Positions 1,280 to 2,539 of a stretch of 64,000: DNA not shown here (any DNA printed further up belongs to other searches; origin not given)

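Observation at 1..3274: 3' end of a magnetosome gene cluster with a compact mamK - mamL-like - mamM - mamQ order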

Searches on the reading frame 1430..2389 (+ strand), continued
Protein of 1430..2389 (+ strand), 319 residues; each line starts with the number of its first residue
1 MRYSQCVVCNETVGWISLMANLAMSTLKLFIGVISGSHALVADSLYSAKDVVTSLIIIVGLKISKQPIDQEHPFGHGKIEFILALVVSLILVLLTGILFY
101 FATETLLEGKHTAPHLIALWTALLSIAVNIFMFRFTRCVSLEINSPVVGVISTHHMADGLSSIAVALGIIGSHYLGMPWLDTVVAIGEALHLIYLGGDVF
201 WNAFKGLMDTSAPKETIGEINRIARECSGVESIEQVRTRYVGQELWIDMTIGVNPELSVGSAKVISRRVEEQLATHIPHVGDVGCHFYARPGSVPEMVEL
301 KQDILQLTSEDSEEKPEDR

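Call 28: find_encoding_contigs(protein=P0005, flank=10000, max_places=4)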
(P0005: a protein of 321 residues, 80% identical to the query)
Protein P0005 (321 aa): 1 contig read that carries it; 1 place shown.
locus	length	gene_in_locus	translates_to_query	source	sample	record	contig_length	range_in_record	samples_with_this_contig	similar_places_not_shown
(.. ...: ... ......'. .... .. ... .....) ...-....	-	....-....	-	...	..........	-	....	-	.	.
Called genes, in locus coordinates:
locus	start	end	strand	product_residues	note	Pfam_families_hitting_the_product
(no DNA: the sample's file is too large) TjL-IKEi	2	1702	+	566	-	?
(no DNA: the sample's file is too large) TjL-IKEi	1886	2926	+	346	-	PF06723:MreB_Mbl, PF25229:Salactin (weak), PF00022:Actin (weak)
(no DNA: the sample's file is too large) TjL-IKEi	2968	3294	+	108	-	PF09685:MamF_MmsF (weak)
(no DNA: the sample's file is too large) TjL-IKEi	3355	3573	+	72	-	PF06305:LapA_dom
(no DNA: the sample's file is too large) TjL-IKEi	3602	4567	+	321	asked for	PF01545:Cation_efflux, PF16916:ZT_dimer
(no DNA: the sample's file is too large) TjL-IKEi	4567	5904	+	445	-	PF02040:ArsB, PF03600:CitMHS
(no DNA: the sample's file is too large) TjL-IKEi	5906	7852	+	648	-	PF00089:Trypsin (faint), PF13365:Trypsin_2, PF01925:TauE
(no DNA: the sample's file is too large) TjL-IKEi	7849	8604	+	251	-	PF18509:MCR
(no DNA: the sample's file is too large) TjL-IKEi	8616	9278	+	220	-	-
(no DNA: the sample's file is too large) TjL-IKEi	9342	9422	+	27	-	?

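Call 29: find_encoding_contigs(protein=P0004, flank=10000, max_places=4)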
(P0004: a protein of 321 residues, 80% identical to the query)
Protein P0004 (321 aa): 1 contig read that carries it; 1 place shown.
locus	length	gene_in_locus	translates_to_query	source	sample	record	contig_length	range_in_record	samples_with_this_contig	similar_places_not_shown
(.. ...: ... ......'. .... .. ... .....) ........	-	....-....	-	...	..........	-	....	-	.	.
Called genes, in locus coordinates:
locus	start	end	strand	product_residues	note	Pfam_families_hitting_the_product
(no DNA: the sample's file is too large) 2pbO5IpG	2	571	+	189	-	?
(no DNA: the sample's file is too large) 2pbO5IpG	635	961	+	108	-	PF09685:MamF_MmsF (weak)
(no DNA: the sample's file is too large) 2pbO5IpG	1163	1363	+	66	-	PF06305:LapA_dom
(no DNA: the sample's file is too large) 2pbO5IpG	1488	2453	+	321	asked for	PF01545:Cation_efflux, PF16916:ZT_dimer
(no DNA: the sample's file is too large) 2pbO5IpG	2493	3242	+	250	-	?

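Call 34: search_protein_families(library=ncbifam, proteins=[L001:6938-7978:+, L082:7075-8112:+, L001:18078-19016:+, L081:9529-10413:+, L082:12832-13815:+, L001:8416-8637:+, L081:4282-4503:+, L082:10421-12829:+, L001:14716-18030:+], max_evalue=0.001)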
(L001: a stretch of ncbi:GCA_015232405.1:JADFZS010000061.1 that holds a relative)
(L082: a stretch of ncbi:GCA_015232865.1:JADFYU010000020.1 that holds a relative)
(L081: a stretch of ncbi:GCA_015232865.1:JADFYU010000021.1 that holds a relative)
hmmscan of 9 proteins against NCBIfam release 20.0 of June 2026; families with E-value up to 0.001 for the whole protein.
L001:6938-7978:+ (346 aa): 11 families
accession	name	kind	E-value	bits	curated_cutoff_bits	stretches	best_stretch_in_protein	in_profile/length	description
NF040964.1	MamK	subfamily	1.2e-153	511.1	400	1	11-344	1-334/335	MamK family actin-like protein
NF053558.1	BeeR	equivalog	1.9e-62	211.3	530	1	11-338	1-346/349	BeeR family actin-like protein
NF010539.0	PRK13927.1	subfamily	5.2e-17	61.7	293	1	13-328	9-325/339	rod shape-determining protein MreB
TIGR00904.1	mreB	subfamily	1.2e-12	47.5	365.75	1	13-327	5-324/334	MreB/Mrl family cell shape determining protein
NF053533.1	salactin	equivalog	3.5e-11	42.8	400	1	137-331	133-334/335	actin-like salactin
NF010540.1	PRK13929.1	exception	2.1e-09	36.9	515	1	13-303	7-302/334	rod-share determining protein MreBH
TIGR01175.1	pilM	subfamily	5.3e-06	25.7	133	1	156-305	190-308/348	type IV pilus assembly protein PilM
NF053560.1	crenactin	equivalog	1.1e-05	24.6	630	1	67-250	74-264/422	crenactin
NF011660.0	PRK15080.1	equivalog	3.8e-05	23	182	0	134-196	122-181/277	ethanolamine utilization protein EutJ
TIGR01174.1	ftsA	equivalog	9e-05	21.7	175.85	1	157-303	199-338/371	cell division protein FtsA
TIGR03739.1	PRTRC_D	hypoth_equivalog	0.00037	19.6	214.8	0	212-327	212-316/320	PRTRC system protein D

L082:7075-8112:+ (345 aa): 10 families
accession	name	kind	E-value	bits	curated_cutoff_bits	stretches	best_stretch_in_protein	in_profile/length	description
NF040964.1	MamK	subfamily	1.6e-152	507.4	400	1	10-343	1-334/335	MamK family actin-like protein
NF053558.1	BeeR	equivalog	3.2e-62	210.5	530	1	10-337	1-346/349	BeeR family actin-like protein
NF010539.0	PRK13927.1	subfamily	6.1e-16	58.2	293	1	12-326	9-324/339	rod shape-determining protein MreB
TIGR00904.1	mreB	subfamily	2.8e-12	46.3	365.75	1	12-324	5-322/334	MreB/Mrl family cell shape determining protein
NF053533.1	salactin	equivalog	4.2e-12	45.8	400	1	12-330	4-334/335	actin-like salactin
NF010540.1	PRK13929.1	exception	3.5e-10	39.5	515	1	12-303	7-303/334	rod-share determining protein MreBH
TIGR01174.1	ftsA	equivalog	8.8e-06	25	175.85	1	155-304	198-340/371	cell division protein FtsA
NF002399.0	PRK01433.1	equivalog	9.3e-06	24.5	743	1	110-329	145-355/595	Fe-S protein assembly chaperone HscA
NF011660.0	PRK15080.1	equivalog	1.8e-05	24.1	182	0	133-182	122-171/277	ethanolamine utilization protein EutJ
TIGR01175.1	pilM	subfamily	1.9e-05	23.8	133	1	151-302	186-306/348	type IV pilus assembly protein PilM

L001:18078-19016:+ (312 aa): 1 family
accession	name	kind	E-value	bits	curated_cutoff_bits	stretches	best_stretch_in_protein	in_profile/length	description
NF040966.1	MamQ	equivalog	1.5e-74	250.2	250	1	57-285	1-218/221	magnetosome protein MamQ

L081:9529-10413:+ (294 aa): 1 family
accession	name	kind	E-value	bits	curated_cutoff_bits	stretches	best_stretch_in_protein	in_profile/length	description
NF040966.1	MamQ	equivalog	2.4e-72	243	250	1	57-273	1-215/221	magnetosome protein MamQ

L082:12832-13815:+ (327 aa): 1 family
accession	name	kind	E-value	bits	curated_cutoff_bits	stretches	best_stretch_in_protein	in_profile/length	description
NF040966.1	MamQ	equivalog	1.6e-73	246.8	250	1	57-293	1-215/221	magnetosome protein MamQ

L001:8416-8637:+ (73 aa): 1 family
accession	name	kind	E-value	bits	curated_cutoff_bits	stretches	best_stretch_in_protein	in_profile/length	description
NF040988.1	MamL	equivalog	1.3e-05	25.3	100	1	1-61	1-60/78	magnetosome protein MamL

L081:4282-4503:+ (73 aa): 1 family
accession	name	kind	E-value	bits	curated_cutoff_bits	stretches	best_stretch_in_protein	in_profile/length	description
NF040988.1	MamL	equivalog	5.5e-07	29.7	100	1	1-67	1-66/78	magnetosome protein MamL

L082:10421-12829:+ (802 aa): 20 families
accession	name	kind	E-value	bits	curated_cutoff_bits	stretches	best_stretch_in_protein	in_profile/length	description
NF040959.1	MamA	equivalog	4.3e-38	130.8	200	1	591-791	2-203/204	magnetosome protein MamA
TIGR02521.1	type_IV_pilW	equivalog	6.6e-16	58.6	154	1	698-787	36-125/234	type IV pilus biogenesis/stability protein PilW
TIGR02917.1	PEP_TPR_lipo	equivalog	7.7e-14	50.5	312.2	1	633-785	370-523/899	XrtA/PEP-CTERM system TPR-repeat protein PrsT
NF008391.2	PRK11189.1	equivalog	4.2e-09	36.3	250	1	608-723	47-156/297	lipoprotein NlpI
NF047371.1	FlcA_CTERM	equivalog_domain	1.5e-08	33.5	300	1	621-793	361-540/646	periplasmic flagellar collar protein FlcA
NF008520.0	PRK11447.1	equivalog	4.9e-07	27.9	858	0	700-762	276-338/1157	cellulose synthase complex outer membrane protein BcsC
TIGR00540.1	TPR_hemY_coli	hypoth_equivalog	1.1e-06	27.7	142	1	661-787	262-385/385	heme biosynthesis-associated TPR protein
TIGR02552.1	LcrH_SycD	equivalog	1.6e-06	27.9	104.8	0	724-793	49-118/136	SycD/LcrH family type III secretion system chaperone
NF033762.1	social_mot_Tgl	equivalog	1.9e-06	27.4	225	0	608-686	153-230/252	social motility TPR repeat lipoprotein Tgl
NF033920.0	C39_PA2778_fam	equivalog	2.1e-06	27.3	150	0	703-791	166-254/255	PA2778 family cysteine peptidase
NF002725.1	PRK02603.1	equivalog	3e-06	27.3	143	0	730-791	38-102/173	photosystem I assembly protein Ycf3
NF052415.1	T3SS_chap_SctY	equivalog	7.8e-06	26.4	70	0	666-755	12-105/106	type III secretion apparatus assembly chaperone SctY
NF008757.0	PRK11788.1-5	equivalog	9.4e-06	25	363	1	617-789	98-277/388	lipopolysaccharide assembly protein LapB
TIGR02795.1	tol_pal_ybgF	equivalog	9.5e-06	26.2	90.1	0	700-786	9-101/119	tol-pal system protein YbgF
NF008756.0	PRK11788.1-4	equivalog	1.8e-05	23.9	474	1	619-792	102-280/389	lipopolysaccharide assembly protein LapB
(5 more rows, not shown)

L001:14716-18030:+ (1104 aa): 14 families
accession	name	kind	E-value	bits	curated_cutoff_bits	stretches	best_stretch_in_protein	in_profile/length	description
NF040959.1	MamA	equivalog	8.2e-40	136.4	200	1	896-1098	2-204/204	magnetosome protein MamA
TIGR02917.1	PEP_TPR_lipo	equivalog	1.2e-14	53.2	312.2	1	940-1094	372-526/899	XrtA/PEP-CTERM system TPR-repeat protein PrsT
TIGR02521.1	type_IV_pilW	equivalog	2e-14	53.7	154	1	1005-1096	37-128/234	type IV pilus biogenesis/stability protein PilW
TIGR02552.1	LcrH_SycD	equivalog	4.8e-11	42.5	104.8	1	1001-1098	18-117/136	SycD/LcrH family type III secretion system chaperone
NF033762.1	social_mot_Tgl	equivalog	1e-08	34.8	225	1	943-1095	43-198/252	social motility TPR repeat lipoprotein Tgl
TIGR00990.1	3a0801s09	subfamily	2.1e-08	33.3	757.25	1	937-1096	405-571/615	mitochondrial import receptor subunit TOM70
NF047371.1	FlcA_CTERM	equivalog_domain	4e-08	32.2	300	1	1009-1096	449-536/646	periplasmic flagellar collar protein FlcA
NF008520.0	PRK11447.1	equivalog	1.3e-06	26.6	858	0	938-1026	276-362/1157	cellulose synthase complex outer membrane protein BcsC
NF053607.1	CHU_0125_OmpA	equivalog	2.7e-05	22.9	620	0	935-1028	23-116/639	CHU_0125 family OmpA-like outer membrane integrity protein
NF008757.0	PRK11788.1-5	equivalog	8.1e-05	21.9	363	0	1050-1089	52-91/388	lipopolysaccharide assembly protein LapB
NF047507.1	TPR_BatC_Lepto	exception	9.5e-05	22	175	0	1008-1075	67-138/214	TPR repeat-containing protein BatC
NF011721.1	PRK15174.1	equivalog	0.00011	20.6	1200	1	942-1091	223-376/656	Vi polysaccharide transport protein VexE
NF047558.1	TPR_END_plus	domain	0.00061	19.7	32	0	1080-1100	12-32/56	TPR end-of-group domain-containing protein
NF052400.1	M48_BAM_BepA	equivalog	0.00098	18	570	0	943-1084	283-426/483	beta-barrel assembly-enhancing protease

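Call 52: list_cluster_members(proteins=[P0134, P0127, P0133, P0135, P0020, P0147, P0137, P0152, P0002, P0009])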
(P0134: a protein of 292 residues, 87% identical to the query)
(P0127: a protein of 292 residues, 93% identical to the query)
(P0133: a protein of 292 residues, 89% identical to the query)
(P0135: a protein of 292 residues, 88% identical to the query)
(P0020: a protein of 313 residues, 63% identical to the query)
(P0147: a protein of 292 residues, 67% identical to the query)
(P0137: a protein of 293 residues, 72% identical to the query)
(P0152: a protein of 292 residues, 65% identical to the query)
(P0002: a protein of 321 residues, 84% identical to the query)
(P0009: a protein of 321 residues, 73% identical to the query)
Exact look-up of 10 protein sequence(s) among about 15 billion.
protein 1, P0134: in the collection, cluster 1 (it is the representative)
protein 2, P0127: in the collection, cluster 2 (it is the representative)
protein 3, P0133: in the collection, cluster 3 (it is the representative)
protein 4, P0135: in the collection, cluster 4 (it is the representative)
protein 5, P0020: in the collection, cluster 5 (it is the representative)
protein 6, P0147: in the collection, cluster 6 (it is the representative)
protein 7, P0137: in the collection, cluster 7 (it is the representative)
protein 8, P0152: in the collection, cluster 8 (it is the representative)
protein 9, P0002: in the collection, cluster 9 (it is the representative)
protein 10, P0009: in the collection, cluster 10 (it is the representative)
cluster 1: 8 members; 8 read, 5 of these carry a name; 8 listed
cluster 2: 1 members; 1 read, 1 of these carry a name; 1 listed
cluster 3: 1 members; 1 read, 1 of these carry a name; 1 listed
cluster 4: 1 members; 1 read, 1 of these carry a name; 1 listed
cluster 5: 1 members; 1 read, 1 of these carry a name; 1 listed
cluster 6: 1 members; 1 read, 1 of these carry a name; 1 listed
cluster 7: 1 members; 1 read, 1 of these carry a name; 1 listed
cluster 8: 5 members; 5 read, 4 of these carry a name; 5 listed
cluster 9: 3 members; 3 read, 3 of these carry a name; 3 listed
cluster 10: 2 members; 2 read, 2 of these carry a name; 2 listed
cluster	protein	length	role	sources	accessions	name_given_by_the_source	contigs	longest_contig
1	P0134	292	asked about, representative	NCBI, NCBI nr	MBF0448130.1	MAG: magnetosome biogenesis CDF transporter MamB [Magnetococcales bacterium] | magnetosome biogenesis CDF transporter MamB [Magnetococcales bacterium]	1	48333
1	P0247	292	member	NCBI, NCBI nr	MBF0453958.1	MAG: magnetosome biogenesis CDF transporter MamB [Magnetococcales bacterium] | magnetosome biogenesis CDF transporter MamB [Magnetococcales bacterium]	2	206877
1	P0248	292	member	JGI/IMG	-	cation diffusion facilitator family transporter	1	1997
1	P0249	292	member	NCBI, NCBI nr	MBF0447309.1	MAG: magnetosome biogenesis CDF transporter MamB [Magnetococcales bacterium] | magnetosome biogenesis CDF transporter MamB [Magnetococcales bacterium]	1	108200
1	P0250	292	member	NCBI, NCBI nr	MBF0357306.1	MAG: magnetosome biogenesis CDF transporter MamB [Magnetococcales bacterium] | magnetosome biogenesis CDF transporter MamB [Magnetococcales bacterium]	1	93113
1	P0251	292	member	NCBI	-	-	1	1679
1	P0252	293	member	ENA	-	-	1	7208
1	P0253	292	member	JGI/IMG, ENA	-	-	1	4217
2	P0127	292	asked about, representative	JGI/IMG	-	cation diffusion facilitator family transporter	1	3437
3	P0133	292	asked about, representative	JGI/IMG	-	cation diffusion facilitator family transporter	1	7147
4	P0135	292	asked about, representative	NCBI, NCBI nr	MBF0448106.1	MAG: magnetosome biogenesis CDF transporter MamB [Magnetococcales bacterium] | magnetosome biogenesis CDF transporter MamB [Magnetococcales bacterium]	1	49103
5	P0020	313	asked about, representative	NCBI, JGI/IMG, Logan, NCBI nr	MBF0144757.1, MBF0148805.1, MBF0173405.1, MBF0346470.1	MAG: magnetosome biogenesis CDF transporter MamM [Magnetococcales bacterium] | magnetosome biogenesis CDF transporter MamM [Magnetococcales bacterium]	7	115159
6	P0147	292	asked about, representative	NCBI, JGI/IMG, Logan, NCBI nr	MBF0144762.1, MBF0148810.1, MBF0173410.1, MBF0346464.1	MAG: magnetosome biogenesis CDF transporter MamB [Magnetococcales bacterium] | magnetosome biogenesis CDF transporter MamB [Magnetococcales bacterium]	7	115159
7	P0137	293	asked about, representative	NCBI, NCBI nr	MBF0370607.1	MAG: magnetosome biogenesis CDF transporter MamB [Magnetococcales bacterium] | magnetosome biogenesis CDF transporter MamB [Magnetococcales bacterium]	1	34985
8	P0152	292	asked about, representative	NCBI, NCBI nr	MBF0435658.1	MAG: magnetosome biogenesis CDF transporter MamB [Magnetococcales bacterium] | magnetosome biogenesis CDF transporter MamB [Magnetococcales bacterium]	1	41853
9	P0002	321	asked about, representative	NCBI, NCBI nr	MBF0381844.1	MAG: magnetosome biogenesis CDF transporter MamM [Magnetococcales bacterium] | magnetosome biogenesis CDF transporter MamM [Magnetococcales bacterium]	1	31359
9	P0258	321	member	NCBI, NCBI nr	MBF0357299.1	MAG: magnetosome biogenesis CDF transporter MamM [Magnetococcales bacterium] | magnetosome biogenesis CDF transporter MamM [Magnetococcales bacterium]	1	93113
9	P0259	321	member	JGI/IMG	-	cation diffusion facilitator family transporter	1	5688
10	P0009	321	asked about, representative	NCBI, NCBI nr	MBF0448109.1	MAG: magnetosome biogenesis CDF transporter MamM [Magnetococcales bacterium] | magnetosome biogenesis CDF transporter MamM [Magnetococcales bacterium]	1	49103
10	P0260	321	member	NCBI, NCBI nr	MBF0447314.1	MAG: magnetosome biogenesis CDF transporter MamM [Magnetococcales bacterium] | magnetosome biogenesis CDF transporter MamM [Magnetococcales bacterium]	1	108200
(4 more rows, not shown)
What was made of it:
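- On Secondary mam gene set (islet) beside a main cluster: A second MamM and a MamB lie on another contig, with accessions 65-72 lower (call 52).
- The MamB with an accession next to the window's is on a 93,113-bp contig, together with a second MamM at canonical spacing (call 52).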

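Call 53: find_encoding_contigs(protein=P0258, flank=10000, max_places=4)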
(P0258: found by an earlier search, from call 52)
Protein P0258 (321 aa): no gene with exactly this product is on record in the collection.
